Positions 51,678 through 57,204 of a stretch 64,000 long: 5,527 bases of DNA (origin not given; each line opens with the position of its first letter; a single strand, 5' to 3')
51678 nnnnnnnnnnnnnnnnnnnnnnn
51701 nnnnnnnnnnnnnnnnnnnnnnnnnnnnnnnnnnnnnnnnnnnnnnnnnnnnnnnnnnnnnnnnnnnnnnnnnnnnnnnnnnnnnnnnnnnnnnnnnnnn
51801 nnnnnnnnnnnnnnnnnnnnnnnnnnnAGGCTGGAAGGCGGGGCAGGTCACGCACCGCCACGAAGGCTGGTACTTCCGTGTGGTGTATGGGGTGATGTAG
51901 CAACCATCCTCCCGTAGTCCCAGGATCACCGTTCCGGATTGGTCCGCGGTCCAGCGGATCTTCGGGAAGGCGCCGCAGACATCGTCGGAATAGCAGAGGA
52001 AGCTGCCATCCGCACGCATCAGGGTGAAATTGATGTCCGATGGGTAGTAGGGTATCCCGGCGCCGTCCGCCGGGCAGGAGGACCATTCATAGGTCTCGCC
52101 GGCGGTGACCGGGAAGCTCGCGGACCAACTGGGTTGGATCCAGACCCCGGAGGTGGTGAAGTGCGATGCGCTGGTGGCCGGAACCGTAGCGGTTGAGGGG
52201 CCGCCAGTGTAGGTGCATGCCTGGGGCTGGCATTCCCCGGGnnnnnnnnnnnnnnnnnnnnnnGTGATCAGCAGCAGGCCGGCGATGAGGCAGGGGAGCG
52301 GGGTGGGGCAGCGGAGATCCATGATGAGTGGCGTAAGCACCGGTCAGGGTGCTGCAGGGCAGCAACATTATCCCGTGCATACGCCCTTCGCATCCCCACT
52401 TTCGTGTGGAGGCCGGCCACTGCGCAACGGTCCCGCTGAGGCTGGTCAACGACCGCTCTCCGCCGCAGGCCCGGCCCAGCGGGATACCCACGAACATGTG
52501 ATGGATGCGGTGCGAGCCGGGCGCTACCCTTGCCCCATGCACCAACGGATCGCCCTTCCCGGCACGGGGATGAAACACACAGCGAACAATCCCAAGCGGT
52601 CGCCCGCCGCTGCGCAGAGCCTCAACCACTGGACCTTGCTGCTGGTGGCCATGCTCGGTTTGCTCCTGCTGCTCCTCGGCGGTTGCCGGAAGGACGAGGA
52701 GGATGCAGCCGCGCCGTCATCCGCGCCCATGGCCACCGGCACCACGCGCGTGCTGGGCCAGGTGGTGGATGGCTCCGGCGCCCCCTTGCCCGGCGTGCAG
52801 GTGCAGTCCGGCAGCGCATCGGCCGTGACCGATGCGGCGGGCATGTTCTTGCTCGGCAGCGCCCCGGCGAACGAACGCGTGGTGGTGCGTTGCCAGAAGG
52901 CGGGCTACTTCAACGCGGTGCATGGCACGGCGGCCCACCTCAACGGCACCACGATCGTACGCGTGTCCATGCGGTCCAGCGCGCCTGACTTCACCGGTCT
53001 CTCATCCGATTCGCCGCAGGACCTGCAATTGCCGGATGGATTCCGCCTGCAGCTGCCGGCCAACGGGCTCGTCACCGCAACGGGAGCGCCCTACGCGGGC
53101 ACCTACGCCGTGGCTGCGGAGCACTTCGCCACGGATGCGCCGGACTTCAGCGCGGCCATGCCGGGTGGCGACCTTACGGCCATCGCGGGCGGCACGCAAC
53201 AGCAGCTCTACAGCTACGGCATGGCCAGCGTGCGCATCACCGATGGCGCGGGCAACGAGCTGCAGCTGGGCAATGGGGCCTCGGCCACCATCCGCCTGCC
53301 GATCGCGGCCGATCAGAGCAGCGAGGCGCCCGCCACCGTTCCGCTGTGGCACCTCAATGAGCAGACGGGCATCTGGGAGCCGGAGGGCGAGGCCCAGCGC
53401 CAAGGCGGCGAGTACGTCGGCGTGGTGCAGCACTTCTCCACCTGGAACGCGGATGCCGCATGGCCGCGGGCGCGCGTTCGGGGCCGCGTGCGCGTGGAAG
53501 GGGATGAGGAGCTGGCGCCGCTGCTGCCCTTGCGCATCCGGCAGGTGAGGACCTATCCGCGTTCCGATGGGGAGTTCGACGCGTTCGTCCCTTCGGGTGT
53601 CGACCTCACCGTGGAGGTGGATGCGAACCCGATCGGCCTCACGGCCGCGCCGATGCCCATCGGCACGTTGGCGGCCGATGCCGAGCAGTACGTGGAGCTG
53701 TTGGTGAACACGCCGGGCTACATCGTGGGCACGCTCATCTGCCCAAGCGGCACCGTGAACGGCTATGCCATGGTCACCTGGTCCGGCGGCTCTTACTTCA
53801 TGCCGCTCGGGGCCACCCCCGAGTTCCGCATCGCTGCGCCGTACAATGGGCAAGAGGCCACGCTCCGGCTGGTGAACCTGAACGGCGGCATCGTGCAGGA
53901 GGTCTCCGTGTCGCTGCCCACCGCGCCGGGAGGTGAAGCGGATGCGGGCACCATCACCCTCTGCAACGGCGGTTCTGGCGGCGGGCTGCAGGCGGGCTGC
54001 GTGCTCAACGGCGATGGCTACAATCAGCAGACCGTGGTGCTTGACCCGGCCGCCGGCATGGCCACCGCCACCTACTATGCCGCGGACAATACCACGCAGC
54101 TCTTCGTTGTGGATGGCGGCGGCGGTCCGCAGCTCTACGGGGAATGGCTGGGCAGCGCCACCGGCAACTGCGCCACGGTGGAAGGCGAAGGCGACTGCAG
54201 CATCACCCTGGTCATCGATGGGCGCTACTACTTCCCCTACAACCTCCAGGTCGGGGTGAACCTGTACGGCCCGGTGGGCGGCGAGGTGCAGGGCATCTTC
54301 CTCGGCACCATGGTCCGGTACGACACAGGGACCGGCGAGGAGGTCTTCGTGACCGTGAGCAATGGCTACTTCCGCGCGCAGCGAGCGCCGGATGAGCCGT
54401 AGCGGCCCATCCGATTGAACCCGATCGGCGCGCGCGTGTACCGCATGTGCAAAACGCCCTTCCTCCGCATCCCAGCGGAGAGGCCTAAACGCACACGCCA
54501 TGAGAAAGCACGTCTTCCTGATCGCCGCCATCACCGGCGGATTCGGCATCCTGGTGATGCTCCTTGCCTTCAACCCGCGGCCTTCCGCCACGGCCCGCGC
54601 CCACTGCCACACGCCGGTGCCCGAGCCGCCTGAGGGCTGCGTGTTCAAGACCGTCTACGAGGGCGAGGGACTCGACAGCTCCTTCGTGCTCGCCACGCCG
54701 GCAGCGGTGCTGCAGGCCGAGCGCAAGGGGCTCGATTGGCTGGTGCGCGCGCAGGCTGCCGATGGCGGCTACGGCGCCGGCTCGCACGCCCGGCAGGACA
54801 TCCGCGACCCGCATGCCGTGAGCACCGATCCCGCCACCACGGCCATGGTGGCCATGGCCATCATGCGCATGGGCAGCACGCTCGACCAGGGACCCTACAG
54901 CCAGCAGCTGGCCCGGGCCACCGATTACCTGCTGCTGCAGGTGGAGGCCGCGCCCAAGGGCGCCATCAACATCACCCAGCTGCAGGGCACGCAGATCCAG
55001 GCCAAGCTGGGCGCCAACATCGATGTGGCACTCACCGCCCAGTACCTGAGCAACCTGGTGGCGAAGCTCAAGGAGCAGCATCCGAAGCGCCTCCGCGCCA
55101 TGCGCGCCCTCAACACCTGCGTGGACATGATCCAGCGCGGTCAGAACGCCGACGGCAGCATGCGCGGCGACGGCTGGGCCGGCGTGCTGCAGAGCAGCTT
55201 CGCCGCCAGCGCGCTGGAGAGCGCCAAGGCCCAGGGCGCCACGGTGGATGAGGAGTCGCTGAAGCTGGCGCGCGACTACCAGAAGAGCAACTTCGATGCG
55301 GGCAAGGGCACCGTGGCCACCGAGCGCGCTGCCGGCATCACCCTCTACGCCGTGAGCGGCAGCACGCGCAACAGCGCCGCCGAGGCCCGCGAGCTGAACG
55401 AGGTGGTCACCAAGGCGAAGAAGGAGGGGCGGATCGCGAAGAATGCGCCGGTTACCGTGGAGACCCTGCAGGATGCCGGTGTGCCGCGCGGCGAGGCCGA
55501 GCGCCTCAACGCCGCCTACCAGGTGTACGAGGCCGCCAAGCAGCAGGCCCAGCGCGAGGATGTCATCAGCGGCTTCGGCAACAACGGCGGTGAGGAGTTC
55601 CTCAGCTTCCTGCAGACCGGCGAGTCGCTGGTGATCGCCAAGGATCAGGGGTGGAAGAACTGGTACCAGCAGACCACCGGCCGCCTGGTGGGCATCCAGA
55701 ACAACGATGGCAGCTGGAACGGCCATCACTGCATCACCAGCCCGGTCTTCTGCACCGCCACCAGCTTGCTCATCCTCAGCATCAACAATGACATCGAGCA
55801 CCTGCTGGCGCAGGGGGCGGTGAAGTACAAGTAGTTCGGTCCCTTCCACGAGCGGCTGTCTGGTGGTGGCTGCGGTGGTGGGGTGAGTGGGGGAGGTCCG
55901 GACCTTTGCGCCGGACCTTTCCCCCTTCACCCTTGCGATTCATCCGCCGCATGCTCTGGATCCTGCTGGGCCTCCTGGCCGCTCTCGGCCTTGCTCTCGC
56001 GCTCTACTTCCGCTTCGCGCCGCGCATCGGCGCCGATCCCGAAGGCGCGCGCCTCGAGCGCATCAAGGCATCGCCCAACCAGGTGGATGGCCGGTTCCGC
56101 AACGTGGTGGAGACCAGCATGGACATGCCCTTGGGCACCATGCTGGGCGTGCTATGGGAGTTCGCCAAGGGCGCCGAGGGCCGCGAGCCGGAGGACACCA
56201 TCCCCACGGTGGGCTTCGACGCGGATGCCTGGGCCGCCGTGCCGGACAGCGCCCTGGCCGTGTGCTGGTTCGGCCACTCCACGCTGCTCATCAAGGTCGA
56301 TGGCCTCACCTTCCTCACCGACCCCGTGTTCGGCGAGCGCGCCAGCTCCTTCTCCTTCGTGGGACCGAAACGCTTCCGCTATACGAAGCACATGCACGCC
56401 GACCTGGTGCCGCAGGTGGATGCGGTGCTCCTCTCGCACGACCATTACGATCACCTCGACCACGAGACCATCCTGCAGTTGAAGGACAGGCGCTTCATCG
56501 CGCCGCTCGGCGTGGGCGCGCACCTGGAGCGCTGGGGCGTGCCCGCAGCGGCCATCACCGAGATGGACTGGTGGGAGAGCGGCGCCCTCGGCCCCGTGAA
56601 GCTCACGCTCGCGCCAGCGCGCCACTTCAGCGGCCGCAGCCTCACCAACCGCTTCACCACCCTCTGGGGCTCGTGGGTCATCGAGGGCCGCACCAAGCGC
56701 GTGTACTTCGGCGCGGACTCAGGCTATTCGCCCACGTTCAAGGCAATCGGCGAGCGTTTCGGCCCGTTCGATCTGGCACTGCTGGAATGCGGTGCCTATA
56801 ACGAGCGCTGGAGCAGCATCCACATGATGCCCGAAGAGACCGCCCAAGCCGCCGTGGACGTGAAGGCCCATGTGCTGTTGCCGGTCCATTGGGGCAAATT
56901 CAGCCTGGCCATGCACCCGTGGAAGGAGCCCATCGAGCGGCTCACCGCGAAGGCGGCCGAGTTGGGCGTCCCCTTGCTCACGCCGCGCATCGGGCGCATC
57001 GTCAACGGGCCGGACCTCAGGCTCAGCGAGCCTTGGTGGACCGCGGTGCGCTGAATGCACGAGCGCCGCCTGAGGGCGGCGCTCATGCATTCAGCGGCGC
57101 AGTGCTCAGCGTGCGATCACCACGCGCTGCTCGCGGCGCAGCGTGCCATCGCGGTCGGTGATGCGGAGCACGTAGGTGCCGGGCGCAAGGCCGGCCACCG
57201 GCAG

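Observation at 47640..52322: Giant secreted protein built from seven tandem cysteine-framed modules, with no recognisable anchoring or sorting signal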

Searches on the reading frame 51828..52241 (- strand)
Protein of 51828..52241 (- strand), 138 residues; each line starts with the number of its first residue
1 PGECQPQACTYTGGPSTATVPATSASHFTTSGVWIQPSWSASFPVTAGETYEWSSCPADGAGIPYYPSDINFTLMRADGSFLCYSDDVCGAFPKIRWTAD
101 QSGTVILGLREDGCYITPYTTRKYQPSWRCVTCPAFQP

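Call 11: search_protein_families(library=pfam, proteins=[window:51828-52241:-], max_evalue=10)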
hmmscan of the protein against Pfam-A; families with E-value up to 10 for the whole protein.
seq(138 aa): 0 families

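Call 78: search_solved_structures(query=window:51828-52241:-, max_evalue=10, show_alignments=1)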
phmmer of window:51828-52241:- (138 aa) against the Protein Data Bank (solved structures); distinct sequences matched with E-value up to 10: 3.
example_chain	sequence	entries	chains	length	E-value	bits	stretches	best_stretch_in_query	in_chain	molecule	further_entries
22kk_H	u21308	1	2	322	0.011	19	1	65-128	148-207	TCR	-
8za6_n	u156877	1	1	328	0.02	18.2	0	66-128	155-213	CD3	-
6n4v_Af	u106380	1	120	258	0.029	17.7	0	70-104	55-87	Coat protein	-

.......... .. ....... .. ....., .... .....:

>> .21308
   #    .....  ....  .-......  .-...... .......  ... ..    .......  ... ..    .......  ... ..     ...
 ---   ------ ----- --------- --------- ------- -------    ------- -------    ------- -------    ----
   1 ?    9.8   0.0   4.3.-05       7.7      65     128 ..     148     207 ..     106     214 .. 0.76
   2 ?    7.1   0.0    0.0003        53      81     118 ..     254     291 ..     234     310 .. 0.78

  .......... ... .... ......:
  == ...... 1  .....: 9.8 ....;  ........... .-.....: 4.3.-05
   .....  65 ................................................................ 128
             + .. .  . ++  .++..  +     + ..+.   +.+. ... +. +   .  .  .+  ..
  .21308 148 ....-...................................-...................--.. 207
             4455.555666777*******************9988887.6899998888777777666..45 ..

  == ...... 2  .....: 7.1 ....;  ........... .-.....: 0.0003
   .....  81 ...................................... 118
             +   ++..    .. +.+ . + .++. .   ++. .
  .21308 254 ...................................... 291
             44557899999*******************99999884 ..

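Call 83: search_solved_structures(query=A5, max_evalue=10, show_alignments=1)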
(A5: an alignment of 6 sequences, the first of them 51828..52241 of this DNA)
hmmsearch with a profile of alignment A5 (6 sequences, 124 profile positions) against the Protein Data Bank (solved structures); distinct sequences matched with E-value up to 10: 3.
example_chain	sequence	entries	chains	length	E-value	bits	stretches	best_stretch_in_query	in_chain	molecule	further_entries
8gl6_D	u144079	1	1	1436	1e-05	28.9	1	18-108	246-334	RemA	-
6n4v_Af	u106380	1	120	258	0.00022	24.6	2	56-105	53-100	Coat protein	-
1dwn_A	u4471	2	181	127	0.38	14.1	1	56-106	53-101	PHAGE COAT PROTEIN | Capsid protein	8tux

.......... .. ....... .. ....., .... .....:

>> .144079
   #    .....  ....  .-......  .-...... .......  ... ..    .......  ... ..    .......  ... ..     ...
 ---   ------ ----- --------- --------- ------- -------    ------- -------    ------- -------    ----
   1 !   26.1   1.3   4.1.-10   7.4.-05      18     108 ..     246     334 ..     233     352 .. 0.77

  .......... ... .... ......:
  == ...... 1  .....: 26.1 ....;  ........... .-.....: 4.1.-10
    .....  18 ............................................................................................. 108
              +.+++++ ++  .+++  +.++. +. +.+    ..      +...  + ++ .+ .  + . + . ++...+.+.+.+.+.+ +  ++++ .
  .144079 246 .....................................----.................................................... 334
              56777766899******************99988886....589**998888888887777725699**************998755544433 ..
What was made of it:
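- Closest known: Giant T9SS-secreted adhesins of Flavobacterium johnsoniae. Same: The N-terminal domain is homologous to a RemA segment (call 83).
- The N-terminal domain hits RemA 8gl6_D at E 1e-5 (call 83).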

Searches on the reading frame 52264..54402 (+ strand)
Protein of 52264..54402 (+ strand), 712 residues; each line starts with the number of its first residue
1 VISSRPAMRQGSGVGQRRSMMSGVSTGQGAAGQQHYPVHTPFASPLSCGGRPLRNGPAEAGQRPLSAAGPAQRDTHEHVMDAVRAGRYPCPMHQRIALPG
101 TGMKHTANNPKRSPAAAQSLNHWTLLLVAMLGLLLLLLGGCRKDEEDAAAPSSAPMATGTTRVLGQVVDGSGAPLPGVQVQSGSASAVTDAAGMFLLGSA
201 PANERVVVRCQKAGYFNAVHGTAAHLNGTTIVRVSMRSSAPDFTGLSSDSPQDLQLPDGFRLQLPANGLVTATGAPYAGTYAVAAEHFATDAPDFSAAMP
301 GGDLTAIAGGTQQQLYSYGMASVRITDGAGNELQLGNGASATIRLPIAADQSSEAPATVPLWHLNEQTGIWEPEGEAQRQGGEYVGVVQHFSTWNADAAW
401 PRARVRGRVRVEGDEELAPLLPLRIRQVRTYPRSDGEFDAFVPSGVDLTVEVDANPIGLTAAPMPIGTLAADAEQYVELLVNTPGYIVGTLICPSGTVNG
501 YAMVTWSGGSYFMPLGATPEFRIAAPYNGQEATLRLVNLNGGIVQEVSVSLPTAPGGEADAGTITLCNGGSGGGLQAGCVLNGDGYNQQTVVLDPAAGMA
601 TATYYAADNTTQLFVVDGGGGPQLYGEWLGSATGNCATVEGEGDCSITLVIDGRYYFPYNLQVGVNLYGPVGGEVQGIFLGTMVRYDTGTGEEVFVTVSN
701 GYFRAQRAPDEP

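Call 57: search_protein_families(library=pfam, proteins=[window:52264-54402:+], max_evalue=0.001)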
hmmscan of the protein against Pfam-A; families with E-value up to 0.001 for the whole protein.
window:52264-54402:+ (712 aa): 4 families
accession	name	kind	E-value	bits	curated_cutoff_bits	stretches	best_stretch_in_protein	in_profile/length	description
PF13620.12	CarboxypepD_reg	-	2.1e-06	28.4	32.3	1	163-236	2-81/82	Carboxypeptidase regulatory-like domain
PF10577.15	FAM171A1-2-B_N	-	0.00027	20.7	31.2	1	311-375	163-225/254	FAM171A1/A2/B, N-terminal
PF15976.11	CooC_C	-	0.00032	21.1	29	0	159-206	15-62/93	CS1-pili formation C-terminal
PF13715.12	CarbopepD_reg_2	-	0.00036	20.9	32.2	1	165-215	3-55/88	CarboxypepD_reg-like domain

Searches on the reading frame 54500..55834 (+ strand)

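Call 57: search_protein_families(library=pfam, proteins=[window:54500-55834:+], max_evalue=0.001)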
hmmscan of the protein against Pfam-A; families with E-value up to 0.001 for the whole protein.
window:54500-55834:+ (444 aa): 1 family
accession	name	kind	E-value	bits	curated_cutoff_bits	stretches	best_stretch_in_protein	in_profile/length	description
PF13243.12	SQHop_cyclase_C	-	6.2e-05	22.6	26.1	0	75-146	210-276/319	Squalene-hopene cyclase C-terminal domain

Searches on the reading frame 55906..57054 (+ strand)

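Call 57: search_protein_families(library=pfam, proteins=[window:55906-57054:+], max_evalue=0.001)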
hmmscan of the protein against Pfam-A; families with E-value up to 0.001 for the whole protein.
window:55906-57054:+ (382 aa): 2 families
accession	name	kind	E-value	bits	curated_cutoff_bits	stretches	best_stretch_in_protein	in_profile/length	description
PF12706.13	Lactamase_B_2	-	2e-45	155.3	27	1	136-329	3-200/200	Beta-lactamase superfamily domain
PF13483.12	Lactamase_B_3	-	5.8e-13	49.6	24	1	119-328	2-160/160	Beta-lactamase superfamily domain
